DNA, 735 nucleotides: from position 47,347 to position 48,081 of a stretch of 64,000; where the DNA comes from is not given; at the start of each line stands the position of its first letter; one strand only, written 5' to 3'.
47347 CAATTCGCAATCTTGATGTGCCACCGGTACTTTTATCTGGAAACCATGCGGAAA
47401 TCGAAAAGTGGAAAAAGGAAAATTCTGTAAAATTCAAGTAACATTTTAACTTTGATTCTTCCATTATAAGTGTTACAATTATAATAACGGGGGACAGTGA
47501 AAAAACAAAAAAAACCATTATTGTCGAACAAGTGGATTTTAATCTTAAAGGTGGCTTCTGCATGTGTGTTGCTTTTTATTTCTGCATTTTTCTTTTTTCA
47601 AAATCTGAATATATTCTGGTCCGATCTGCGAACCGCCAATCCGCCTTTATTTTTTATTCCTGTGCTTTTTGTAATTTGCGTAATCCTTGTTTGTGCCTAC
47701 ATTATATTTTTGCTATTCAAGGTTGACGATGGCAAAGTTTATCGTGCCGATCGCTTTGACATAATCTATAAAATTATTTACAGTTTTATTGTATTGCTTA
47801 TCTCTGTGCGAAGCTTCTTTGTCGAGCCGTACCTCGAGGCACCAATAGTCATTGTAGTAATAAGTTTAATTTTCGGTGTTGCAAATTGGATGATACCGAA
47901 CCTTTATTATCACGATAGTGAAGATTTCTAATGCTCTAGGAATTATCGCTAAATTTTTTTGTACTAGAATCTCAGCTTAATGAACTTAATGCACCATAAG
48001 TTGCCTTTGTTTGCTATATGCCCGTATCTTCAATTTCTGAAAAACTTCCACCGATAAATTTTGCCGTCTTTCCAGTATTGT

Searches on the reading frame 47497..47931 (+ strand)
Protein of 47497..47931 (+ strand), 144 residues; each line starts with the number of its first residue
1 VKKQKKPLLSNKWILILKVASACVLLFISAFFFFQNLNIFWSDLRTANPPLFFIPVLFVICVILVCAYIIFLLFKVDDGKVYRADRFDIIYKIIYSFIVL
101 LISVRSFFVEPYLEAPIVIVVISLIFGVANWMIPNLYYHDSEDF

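Call 5: search_protein_families(library=pfam, proteins=[window:47497-47931:+], max_evalue=0.01)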
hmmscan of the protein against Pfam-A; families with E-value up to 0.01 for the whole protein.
window:47497-47931:+ (144 aa): 2 families
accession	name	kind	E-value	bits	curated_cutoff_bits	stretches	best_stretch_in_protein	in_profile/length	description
PF18917.5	LiaI-LiaF-like_TM1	-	0.00067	20.1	27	1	22-60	4-36/42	LiaI-LiaF-like transmembrane region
PF07690.21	MFS_1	-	0.0052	16.2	33.4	1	7-134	198-312/347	Major Facilitator Superfamily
